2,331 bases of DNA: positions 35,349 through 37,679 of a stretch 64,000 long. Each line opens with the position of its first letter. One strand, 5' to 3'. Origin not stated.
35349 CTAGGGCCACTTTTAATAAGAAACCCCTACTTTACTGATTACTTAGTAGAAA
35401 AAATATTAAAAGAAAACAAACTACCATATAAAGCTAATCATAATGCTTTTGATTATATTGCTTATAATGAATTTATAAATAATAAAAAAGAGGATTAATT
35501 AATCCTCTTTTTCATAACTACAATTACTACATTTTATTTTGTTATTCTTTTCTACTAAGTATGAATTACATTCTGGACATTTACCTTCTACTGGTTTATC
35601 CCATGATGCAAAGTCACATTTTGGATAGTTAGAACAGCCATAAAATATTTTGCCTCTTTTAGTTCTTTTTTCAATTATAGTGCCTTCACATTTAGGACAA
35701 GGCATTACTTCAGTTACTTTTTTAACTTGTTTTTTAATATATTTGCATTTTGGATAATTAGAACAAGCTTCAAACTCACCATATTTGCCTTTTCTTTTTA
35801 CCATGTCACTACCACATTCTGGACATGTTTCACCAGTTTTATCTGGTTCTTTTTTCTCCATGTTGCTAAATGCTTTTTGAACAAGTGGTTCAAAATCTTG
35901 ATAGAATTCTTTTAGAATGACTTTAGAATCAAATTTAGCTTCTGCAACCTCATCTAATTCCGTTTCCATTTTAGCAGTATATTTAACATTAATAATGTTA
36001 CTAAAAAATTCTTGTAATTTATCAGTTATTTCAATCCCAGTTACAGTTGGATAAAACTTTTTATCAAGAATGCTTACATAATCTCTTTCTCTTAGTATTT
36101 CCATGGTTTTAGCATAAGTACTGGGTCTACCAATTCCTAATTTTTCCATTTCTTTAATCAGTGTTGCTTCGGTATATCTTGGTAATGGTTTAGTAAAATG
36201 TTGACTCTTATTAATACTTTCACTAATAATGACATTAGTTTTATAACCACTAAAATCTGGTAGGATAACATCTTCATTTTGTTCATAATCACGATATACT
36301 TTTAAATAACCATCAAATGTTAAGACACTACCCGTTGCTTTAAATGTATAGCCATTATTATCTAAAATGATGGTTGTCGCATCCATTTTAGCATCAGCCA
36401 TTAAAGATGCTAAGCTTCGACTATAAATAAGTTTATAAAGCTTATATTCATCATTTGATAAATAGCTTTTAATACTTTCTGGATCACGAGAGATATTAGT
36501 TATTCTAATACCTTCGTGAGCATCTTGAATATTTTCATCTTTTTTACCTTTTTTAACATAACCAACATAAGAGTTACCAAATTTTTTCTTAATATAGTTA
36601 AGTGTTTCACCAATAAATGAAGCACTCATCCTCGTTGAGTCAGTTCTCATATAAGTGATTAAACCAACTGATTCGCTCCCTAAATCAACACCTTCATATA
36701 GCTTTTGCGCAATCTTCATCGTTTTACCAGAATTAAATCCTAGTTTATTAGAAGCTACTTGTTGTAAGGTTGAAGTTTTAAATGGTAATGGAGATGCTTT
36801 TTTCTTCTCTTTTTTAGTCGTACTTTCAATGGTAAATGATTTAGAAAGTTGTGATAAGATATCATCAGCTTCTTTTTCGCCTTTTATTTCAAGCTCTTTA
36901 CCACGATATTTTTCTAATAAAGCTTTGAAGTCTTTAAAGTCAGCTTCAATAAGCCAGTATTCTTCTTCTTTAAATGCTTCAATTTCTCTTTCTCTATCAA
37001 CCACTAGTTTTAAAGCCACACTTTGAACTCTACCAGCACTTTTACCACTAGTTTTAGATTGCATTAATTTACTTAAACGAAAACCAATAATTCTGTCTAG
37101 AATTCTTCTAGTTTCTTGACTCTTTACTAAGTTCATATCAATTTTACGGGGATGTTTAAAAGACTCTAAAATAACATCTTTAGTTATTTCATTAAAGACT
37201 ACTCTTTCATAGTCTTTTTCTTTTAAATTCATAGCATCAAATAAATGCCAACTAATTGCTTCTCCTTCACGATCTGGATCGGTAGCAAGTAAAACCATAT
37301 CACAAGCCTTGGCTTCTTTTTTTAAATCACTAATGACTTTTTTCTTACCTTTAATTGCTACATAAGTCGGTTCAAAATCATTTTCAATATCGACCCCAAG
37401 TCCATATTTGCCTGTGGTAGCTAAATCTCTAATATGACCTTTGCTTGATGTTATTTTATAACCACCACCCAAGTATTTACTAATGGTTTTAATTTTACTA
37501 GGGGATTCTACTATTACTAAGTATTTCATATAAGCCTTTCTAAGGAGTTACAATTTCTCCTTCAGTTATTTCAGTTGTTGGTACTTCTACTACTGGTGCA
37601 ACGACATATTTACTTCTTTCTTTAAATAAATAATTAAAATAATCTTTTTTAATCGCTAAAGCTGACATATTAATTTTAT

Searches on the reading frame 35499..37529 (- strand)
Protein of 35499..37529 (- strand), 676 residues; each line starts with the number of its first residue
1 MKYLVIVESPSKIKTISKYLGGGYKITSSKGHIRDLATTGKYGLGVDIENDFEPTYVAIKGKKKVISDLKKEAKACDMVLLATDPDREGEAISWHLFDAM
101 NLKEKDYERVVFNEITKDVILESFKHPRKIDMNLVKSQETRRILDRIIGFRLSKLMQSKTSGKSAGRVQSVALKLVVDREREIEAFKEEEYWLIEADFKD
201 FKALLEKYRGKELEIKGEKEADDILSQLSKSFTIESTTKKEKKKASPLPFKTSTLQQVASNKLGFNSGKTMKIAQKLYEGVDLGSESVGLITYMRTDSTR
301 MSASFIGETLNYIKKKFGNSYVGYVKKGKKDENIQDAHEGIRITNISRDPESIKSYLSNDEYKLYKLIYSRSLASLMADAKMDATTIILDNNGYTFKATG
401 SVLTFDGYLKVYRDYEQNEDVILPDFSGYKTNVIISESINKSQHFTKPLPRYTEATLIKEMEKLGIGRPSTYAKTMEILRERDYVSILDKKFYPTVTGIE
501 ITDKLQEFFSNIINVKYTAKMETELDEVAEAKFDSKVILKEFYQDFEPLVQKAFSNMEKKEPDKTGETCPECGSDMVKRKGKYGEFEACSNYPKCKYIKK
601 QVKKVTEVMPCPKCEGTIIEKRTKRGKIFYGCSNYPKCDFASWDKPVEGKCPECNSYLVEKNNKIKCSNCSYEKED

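Call 50: search_protein_families(library=pfam, proteins=[window:35499-37529:-], max_evalue=0.00001)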
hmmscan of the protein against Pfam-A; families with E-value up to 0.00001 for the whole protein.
window:35499-37529:- (676 aa): 3 families
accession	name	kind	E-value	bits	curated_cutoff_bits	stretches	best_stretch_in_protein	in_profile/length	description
PF01131.25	Topoisom_bac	-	4.4e-121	405.2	35.1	1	129-538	1-409/411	DNA topoisomerase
PF01396.24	Zn_ribbon_Top1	-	7.1e-31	106.2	32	2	566-602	1-37/39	Topoisomerase DNA binding C4 zinc finger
PF01751.28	Toprim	-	2.2e-23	82.7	23.1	1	4-115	2-96/96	Toprim domain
